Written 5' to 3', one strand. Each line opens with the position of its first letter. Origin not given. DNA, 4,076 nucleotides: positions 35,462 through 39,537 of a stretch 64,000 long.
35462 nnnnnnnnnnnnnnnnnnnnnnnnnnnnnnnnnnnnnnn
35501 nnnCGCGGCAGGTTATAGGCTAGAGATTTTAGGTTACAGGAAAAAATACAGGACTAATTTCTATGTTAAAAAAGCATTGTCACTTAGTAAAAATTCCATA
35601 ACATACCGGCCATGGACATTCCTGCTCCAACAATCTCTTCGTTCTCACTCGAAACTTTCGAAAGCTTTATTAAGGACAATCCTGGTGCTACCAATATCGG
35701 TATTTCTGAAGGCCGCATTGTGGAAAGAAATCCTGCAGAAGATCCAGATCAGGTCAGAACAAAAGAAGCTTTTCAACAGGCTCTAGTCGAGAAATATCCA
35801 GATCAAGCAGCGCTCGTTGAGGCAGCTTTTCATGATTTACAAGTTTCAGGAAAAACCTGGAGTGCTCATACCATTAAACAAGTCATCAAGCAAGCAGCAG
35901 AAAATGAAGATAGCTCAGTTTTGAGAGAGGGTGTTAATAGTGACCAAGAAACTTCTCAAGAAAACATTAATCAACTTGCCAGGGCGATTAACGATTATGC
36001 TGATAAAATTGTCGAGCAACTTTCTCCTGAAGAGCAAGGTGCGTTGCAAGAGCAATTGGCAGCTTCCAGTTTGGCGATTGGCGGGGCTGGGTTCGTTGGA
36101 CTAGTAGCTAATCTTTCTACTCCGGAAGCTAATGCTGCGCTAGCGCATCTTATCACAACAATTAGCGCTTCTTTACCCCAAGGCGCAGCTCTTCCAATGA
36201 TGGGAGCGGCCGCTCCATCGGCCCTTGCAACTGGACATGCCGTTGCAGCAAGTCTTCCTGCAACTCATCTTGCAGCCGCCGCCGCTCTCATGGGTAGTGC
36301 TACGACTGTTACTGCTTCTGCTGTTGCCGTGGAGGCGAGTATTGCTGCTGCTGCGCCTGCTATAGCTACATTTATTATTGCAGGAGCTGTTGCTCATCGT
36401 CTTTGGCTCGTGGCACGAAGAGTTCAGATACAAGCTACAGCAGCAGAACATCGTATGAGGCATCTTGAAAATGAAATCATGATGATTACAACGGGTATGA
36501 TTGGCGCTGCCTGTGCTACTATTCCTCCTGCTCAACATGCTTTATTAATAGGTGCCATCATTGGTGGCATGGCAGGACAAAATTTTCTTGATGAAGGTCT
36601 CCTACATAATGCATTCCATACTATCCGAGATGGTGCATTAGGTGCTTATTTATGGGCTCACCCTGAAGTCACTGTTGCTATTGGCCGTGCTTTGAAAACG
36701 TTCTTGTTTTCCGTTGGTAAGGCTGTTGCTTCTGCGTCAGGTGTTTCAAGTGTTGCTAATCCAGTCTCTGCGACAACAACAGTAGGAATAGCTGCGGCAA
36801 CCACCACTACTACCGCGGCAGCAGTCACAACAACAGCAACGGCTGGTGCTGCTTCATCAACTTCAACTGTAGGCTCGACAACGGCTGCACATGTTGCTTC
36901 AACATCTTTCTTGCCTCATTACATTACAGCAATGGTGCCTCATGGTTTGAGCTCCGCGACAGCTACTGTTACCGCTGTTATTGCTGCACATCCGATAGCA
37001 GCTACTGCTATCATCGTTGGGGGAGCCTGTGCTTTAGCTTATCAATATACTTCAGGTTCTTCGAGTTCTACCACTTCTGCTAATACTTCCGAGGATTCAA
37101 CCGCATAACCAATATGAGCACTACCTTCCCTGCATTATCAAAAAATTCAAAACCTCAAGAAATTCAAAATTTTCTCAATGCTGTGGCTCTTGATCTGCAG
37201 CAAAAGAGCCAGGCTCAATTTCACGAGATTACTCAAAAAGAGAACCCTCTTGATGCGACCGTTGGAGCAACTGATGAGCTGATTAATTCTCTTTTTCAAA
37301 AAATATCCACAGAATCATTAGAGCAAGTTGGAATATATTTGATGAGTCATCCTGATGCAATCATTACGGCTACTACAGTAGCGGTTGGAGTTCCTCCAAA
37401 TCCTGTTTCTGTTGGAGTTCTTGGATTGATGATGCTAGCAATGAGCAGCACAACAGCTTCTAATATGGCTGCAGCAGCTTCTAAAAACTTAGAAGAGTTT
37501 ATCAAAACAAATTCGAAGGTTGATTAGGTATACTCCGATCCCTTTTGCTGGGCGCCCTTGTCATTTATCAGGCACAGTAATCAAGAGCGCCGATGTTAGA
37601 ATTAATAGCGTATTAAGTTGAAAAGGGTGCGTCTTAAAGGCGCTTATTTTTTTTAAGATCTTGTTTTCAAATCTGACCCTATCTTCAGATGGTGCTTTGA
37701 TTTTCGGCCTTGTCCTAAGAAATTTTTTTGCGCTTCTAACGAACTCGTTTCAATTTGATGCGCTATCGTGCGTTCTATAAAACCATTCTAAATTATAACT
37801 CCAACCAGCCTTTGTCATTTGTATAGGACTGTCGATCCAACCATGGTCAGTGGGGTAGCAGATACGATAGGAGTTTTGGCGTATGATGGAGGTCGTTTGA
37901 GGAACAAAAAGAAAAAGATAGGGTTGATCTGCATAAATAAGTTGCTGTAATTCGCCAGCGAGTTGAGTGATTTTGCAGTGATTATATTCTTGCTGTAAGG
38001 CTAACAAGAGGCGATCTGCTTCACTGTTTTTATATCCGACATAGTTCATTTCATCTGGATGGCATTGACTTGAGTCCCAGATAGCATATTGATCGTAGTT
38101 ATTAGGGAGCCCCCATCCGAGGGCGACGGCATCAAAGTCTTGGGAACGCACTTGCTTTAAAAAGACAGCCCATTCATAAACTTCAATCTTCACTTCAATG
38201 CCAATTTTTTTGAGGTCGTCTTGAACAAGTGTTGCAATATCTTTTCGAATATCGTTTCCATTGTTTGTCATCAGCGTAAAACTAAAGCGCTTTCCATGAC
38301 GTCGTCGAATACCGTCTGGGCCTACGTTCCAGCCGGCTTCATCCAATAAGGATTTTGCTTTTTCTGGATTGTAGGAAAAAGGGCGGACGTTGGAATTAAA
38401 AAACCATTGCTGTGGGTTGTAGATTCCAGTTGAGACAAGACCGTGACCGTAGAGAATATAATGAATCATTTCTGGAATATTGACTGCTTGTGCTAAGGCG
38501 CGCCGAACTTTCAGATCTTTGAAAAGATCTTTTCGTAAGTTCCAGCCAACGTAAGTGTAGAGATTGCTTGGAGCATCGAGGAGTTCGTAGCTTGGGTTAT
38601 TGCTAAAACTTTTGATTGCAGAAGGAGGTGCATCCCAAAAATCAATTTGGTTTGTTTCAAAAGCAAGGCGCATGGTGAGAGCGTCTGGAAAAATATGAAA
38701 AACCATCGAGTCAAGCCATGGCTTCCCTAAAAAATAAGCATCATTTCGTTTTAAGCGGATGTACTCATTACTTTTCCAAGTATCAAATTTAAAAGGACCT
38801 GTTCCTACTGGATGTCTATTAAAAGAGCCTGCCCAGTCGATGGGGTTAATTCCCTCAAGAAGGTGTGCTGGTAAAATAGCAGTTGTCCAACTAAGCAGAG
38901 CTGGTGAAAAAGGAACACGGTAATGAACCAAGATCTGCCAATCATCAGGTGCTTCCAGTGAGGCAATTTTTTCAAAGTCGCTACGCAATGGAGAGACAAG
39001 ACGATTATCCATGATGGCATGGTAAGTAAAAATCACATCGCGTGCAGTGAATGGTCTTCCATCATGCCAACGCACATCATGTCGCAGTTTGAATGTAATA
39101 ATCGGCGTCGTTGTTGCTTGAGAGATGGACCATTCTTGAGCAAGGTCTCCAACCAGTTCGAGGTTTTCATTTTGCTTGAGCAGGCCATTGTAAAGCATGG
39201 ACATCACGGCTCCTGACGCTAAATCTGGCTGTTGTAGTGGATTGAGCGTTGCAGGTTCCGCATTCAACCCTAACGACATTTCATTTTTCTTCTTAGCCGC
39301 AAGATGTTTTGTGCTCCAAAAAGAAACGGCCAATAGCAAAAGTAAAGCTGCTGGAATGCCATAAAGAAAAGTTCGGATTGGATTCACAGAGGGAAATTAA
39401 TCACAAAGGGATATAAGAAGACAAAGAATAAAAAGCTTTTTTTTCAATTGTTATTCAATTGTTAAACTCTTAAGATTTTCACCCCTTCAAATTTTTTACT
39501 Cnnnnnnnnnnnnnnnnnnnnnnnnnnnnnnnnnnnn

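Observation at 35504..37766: Two Inc-like membrane protein genes inserted, on the opposite strand, inside a peptide ABC transporter operon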

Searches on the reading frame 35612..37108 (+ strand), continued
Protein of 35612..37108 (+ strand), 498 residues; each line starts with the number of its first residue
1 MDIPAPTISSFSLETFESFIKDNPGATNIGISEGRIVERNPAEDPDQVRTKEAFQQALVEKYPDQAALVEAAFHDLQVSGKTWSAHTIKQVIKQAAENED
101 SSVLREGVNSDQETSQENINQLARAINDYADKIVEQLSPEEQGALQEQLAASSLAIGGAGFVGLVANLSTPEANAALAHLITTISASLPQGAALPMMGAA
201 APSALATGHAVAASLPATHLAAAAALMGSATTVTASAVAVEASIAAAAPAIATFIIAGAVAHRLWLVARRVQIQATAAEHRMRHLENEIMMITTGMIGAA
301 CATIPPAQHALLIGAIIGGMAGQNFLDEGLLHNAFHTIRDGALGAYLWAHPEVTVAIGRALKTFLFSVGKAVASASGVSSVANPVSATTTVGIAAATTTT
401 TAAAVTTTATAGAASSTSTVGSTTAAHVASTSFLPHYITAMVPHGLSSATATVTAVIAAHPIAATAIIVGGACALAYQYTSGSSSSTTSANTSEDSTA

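Call 49: fold_search(model_id=the predicted structure, library=pdb)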
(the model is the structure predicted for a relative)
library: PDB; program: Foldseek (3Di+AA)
matches with E <= 10: 7; with E <= 0.001: 0
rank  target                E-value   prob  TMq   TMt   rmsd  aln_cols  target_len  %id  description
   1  7np7_D1               2.9e+00  0.08  0.14  0.14  23.9       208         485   13  Structure of an intact ESX-5 inner membrane complex, Composite C1 model (released 2021-06-02)
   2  2jaa_A                5.9e+00  0.03  0.07  0.15  15.8       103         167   13  SeMet substituted Shigella Flexneri Ipad (released 2006-11-30)
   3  8c1l_B                6.6e+00  0.02  0.06  0.12  13.3        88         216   11  Crystal structure of HNF4 alpha LBD in complexes with palmitic acid and GRIP-1 peptide (released 2024-01-10)
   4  4nb5_D                7.0e+00  0.05  0.08  0.21  15.9        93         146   16  Crystal Structure of a transcriptional regulator (released 2014-04-23)
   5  7nyw_C                7.0e+00  0.03  0.10  0.14  21.2       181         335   10  Cryo-EM structure of the MukBEF-MatP-DNA head module (released 2021-07-07)
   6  7nz2_C1               8.3e+00  0.03  0.10  0.11  21.7       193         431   10  Cryo-EM structure of the MukBEF-MatP-DNA tetrad (released 2021-07-07)
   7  2jaa_B                8.7e+00  0.02  0.05  0.13  12.0        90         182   11  SeMet substituted Shigella Flexneri Ipad (released 2006-11-30)

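Call 78: search_protein_families(library=pfam, proteins=[L009:3-443:-, L014:1151-2635:-, L014:2657-3238:+, L014:3-161:-, P0035, P0037, P0036, L010:9642-10373:+, L013:1261-5814:-], max_evalue=0.01)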
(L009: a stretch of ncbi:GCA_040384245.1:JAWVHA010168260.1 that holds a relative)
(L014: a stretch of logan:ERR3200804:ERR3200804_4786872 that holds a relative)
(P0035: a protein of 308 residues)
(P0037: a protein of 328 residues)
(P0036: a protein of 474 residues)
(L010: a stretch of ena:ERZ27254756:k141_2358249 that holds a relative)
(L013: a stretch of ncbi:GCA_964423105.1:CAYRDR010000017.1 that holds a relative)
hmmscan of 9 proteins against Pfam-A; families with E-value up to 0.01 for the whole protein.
L009:3-443:- (147 aa): 3 families
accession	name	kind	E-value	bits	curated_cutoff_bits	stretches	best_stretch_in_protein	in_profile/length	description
PF06723.19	MreB_Mbl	-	4.3e-64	216.8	27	1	13-147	2-136/327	MreB/Mbl protein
PF00012.26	HSP70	-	0.00011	21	20.6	1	106-146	135-175/599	Hsp70 protein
PF00022.25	Actin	-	0.0036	16.4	27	1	27-101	20-92/410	Actin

L014:1151-2635:- (494 aa): 0 families

L014:2657-3238:+ (194 aa): 6 families
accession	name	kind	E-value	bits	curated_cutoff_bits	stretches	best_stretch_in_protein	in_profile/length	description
PF13450.12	NAD_binding_8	-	2.3e-16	60.2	21.9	1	11-75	1-67/68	NAD(P)-binding Rossmann-like domain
PF01593.30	Amino_oxidase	-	1.3e-09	38.3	19.8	1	17-147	2-143/443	Flavin containing amine oxidoreductase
PF03486.20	HI0933_like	-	0.00017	21.6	50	1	8-42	2-36/244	HI0933-like protein Rossmann domain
PF13738.12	Pyr_redox_3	-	0.00045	20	30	1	11-42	2-34/305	Pyridine nucleotide-disulphide oxidoreductase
PF01266.30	DAO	-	0.00062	19.8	27.9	1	9-42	2-35/353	FAD dependent oxidoreductase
PF01946.23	Thi4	-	0.0038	16.9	26.2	1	6-43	17-55/235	Thi4 family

L014:3-161:- (53 aa): 1 family
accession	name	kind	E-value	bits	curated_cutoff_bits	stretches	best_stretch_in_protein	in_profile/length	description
PF01026.27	TatD_DNase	-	5.1e-09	36.3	27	1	5-52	2-49/253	TatD related DNase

P0035 (308 aa): 2 families
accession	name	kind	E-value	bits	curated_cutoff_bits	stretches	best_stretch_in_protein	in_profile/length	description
PF06234.18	TmoB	-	0.0027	18.3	25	0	68-102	9-43/78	Toluene-4-monooxygenase system protein B (TmoB)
PF12695.13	Abhydrolase_5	-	0.0068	16.6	27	0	3-79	31-104/164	Alpha/beta hydrolase family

P0037 (328 aa): 0 families

P0036 (474 aa): 0 families

L010:9642-10373:+ (243 aa): 0 families

L013:1261-5814:- (1517 aa): 0 families

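Call 81: find_related_loci(query=A3, collection=metagenome_contigs, flank=8000)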
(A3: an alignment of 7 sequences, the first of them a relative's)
Query A3 (498 aa) in metagenome_contigs; peptide patterns used: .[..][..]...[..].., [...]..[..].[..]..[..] (x = any residue, [..] = any of these).
242 stretches matched a pattern; 4 encode a relative of the query (tblastn E <= 1e-3); 4 distinct loci.
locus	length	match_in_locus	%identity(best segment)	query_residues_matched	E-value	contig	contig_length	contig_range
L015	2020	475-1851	53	1-486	2e-152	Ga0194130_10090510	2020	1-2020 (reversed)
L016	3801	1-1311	53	23-486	2e-136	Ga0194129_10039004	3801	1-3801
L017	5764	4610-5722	54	1-399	1e-121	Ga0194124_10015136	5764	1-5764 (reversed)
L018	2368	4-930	42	137-479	2e-68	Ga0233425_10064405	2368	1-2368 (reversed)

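Call 91: find_related_loci(query=A3, collection=viral_contigs, flank=5000)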
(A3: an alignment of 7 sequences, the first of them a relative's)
Query A3 (498 aa) in viral_contigs; peptide patterns used: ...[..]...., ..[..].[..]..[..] (x = any residue, [..] = any of these).
105 stretches matched a pattern, but none encodes a relative of the query by tblastn (E <= 1e-3).

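Call 92: find_related_loci(query=A4, collection=viral_contigs, flank=5000)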
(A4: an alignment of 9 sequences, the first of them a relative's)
Query A4 (137 aa) in viral_contigs; peptide patterns used: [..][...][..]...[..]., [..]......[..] (x = any residue, [..] = any of these).
20 stretches matched a pattern, but none encodes a relative of the query by tblastn (E <= 1e-3).

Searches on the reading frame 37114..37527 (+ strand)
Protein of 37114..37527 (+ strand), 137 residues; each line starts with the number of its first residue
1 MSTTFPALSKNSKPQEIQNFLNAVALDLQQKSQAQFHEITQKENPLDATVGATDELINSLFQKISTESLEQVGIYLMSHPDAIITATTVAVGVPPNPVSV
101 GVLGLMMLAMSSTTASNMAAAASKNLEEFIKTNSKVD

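Call 3: search_protein_families(library=pfam, proteins=[window:37114-37527:+], max_evalue=0.1)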
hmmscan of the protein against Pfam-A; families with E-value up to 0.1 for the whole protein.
window:37114-37527:+ (137 aa): 0 families

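Call 4: search_protein_families(library=ncbifam, proteins=[window:37114-37527:+], max_evalue=0.1)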
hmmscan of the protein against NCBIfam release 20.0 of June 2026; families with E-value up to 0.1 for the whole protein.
window:37114-37527:+ (137 aa): 1 family
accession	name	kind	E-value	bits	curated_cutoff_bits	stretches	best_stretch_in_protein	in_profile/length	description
NF011494.0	PRK14902.1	equivalog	0.0016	17.3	319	1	8-89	105-186/444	16S rRNA (cytosine(967)-C(5))-methyltransferase RsmB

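Call 24: find_homologous_proteins(query=window:37114-37527:+)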
Query window:37114-37527:+ (137 aa): 9 proteins with E <= 0.001 among 37 candidates.
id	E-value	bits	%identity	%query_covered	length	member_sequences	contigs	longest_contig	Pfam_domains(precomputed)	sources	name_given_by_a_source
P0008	1.1e-78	279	100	100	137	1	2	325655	-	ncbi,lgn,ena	-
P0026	6.9e-51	189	70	99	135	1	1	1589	-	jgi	-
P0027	2.6e-50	187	72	98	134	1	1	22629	-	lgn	-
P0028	2.3e-49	184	67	99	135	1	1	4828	-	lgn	-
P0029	4.8e-41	158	64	96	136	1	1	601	-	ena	-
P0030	3.7e-40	155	61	99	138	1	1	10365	-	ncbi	-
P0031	2.3e-39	152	61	99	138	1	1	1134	-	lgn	-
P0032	1.8e-38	149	59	97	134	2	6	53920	-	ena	-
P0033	9.6e-36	140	59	98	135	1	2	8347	-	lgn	-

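Call 36: search_protein_families(library=phrogs, proteins=[window:37114-37527:+], max_evalue=1)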
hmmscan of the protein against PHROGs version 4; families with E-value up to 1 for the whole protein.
window:37114-37527:+ (137 aa): 2 families
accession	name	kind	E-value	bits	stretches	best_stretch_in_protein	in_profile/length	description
phrog_28858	-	unknown function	0.028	15.2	1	53-86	10-42/48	-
phrog_15708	-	unknown function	0.14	13.4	1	69-89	43-63/82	-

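Call 37: search_protein_families(library=padloc, proteins=[window:37114-37527:+], max_evalue=1)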
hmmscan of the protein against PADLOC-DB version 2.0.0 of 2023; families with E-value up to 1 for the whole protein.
window:37114-37527:+ (137 aa): 1 family
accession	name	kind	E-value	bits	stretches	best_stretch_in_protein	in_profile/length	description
PDLC02290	AbiEii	-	0.0088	13.6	1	12-69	179-236/290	AbiEii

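Call 99: find_encoding_contigs(protein=P0032, flank=10000, max_places=4)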
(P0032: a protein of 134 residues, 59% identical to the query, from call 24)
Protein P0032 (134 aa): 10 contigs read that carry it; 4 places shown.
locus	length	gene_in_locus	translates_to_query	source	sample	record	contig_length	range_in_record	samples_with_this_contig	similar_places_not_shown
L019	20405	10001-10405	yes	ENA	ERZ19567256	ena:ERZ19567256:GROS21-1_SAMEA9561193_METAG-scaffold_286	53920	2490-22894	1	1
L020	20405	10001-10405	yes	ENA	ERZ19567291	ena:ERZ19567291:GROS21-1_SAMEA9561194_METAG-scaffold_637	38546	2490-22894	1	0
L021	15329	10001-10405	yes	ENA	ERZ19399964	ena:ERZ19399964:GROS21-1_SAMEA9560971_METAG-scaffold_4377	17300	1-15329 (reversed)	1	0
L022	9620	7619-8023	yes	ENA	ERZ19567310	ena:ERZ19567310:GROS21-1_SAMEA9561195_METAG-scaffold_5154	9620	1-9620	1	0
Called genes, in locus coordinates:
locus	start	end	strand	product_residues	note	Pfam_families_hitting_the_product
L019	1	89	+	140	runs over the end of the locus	PF08378:NERD, PF02021:UPF0102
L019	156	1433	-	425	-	PF00899:ThiF, PF00581:Rhodanese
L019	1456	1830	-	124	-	PF01475:FUR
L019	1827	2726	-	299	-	PF00730:HhH-GPD, PF00633:HHH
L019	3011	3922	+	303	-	PF11858:DUF3378 (faint), PF01351:RNase_HII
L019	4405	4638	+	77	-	-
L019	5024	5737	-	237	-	PF00535:Glycos_transf_2, PF13641:Glyco_tranf_2_3 (weak)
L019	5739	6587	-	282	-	PF00005:ABC_tran, PF02463:SMC_N (faint), PF13304:AAA_21 (faint), PF08352:oligo_HPY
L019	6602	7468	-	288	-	PF12911:OppC_N, PF00528:BPD_transp_1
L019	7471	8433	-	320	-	PF19300:BPD_transp_1_N, PF00528:BPD_transp_1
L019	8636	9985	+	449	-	-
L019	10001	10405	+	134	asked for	-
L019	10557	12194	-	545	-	PF00496:SBP_bac_5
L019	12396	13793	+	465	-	PF05697:Trigger_N, PF00254:FKBP_C (weak), PF05698:Trigger_C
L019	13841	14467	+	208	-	PF00574:CLP_protease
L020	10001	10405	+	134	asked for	-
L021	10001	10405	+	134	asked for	-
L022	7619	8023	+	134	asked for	-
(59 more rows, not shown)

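Call 100: find_encoding_contigs(protein=P0033, flank=10000, max_places=2)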
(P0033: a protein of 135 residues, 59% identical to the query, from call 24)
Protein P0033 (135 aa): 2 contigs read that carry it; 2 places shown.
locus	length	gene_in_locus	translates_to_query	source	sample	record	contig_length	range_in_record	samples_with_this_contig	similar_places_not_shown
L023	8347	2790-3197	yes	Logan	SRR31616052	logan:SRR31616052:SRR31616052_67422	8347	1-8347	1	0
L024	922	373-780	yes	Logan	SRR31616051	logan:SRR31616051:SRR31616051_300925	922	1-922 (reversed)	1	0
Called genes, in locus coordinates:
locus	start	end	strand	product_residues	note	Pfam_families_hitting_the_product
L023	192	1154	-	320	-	PF19300:BPD_transp_1_N, PF00528:BPD_transp_1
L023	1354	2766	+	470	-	-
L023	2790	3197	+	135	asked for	-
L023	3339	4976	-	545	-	PF00496:SBP_bac_5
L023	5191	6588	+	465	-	PF05697:Trigger_N, PF00254:FKBP_C (faint), PF05698:Trigger_C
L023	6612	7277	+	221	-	PF00574:CLP_protease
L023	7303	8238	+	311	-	PF00480:ROK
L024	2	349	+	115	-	?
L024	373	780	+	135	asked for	-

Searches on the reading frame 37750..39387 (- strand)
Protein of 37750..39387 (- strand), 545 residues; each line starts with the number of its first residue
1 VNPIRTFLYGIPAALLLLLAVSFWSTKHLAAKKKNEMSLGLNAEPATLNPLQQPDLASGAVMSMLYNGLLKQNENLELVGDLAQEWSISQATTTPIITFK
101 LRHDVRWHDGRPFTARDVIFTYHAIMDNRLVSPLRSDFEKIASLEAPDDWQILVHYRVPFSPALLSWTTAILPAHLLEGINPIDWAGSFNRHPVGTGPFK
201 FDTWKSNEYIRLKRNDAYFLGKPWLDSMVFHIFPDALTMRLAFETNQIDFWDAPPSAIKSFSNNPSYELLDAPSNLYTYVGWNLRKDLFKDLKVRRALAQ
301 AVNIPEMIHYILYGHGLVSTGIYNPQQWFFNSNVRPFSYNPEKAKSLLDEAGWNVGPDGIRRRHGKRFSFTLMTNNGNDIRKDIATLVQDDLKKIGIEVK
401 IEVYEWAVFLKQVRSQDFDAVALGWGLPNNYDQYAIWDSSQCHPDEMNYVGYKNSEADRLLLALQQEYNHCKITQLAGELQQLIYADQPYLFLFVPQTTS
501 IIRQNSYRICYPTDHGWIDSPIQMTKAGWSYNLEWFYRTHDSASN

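Call 3: search_protein_families(library=pfam, proteins=[window:37750-39387:-], max_evalue=0.1)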
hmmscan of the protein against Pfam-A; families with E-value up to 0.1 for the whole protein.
window:37750-39387:- (545 aa): 1 family
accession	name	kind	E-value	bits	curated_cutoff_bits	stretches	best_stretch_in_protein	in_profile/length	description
PF00496.27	SBP_bac_5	-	1.8e-89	300.9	32.4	1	77-437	1-358/368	Bacterial extracellular solute-binding proteins, family 5 Middle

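Call 4: search_protein_families(library=ncbifam, proteins=[window:37750-39387:-], max_evalue=0.1)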
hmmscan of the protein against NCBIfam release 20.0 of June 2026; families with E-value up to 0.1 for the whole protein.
window:37750-39387:- (545 aa): 11 families
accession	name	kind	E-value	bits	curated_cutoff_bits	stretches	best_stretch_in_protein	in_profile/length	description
NF045467.1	Opp4A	equivalog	3.3e-59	200.6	650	1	35-501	35-533/556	oligopeptide ABC transporter substrate-binding protein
TIGR02294.1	nickel_nikA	equivalog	4.9e-59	200.2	393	1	59-439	29-413/501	nickel ABC transporter substrate-binding protein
NF045468.1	Opp5A_nikA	equivalog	5e-44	150.6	600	1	29-503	12-466/488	nickel ABC transporter substrate-binding protein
NF043070.1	DppA_dipep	equivalog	3e-42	144.9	1005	1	58-492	53-502/535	dipeptide ABC transporter periplasmic-binding protein DppA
NF011942.0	PRK15413.1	equivalog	6.3e-41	140.6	594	1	25-501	21-488/512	glutathione ABC transporter substrate-binding protein GsiB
NF047575.1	opine_bind_CntA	exception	2.5e-32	112.1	800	1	54-427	52-436/535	staphylopine-dependent metal ABC transporter substrate-binding lipoprotein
NF011689.0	PRK15109.1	equivalog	2.5e-31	108.9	560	1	46-461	45-475/547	ABC transporter substrate-binding protein SapA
TIGR04028.1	SBP_KPN_01854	hypoth_equivalog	1.8e-27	96.1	468.5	1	59-408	24-386/509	TIGR04028 family ABC transporter substrate-binding protein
NF011684.0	PRK15104.1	equivalog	5.9e-21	74.8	947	2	33-137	37-138/543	oligopeptide ABC transporter substrate-binding protein OppA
NF007287.0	PRK09755.1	equivalog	8.7e-20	71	1098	1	42-490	40-497/535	ABC transporter substrate-binding protein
NF010149.0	PRK13626.1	equivalog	9.5e-13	47.6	476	1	61-237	146-308/552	HTH-type transcriptional regulator SgrR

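Call 19: find_related_loci(query=A1, collection=genome_contigs, flank=7000)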
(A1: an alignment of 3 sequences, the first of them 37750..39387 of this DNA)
Query A1 (545 aa) in genome_contigs; peptide patterns used: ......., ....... (x = any residue, [..] = any of these).
164 stretches matched a pattern; 3 encode a relative of the query (tblastn E <= 1e-3); 3 distinct loci.
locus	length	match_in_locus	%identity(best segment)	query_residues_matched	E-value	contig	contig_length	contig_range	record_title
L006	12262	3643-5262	80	1-540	0e+0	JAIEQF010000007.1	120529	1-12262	MAG: Chthoniobacterales bacterium isolate co.spades.DASTOOL.2.5kb_122 c_000000444747, whole genome shotgun sequence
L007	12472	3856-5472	81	1-539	0e+0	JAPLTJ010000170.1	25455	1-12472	MAG: Verrucomicrobiia bacterium isolate LacPavin_0419_WC53_MAG_45_28 LacPavin_0419_WC53_scaffold_104278, whole genome sh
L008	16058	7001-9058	59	4-544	0e+0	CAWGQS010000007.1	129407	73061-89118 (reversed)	MAG: uncultured Verrucomicrobiae bacterium isolate MFD06742.bin.2.47 genome assembly, contig: contig_23690, whole genome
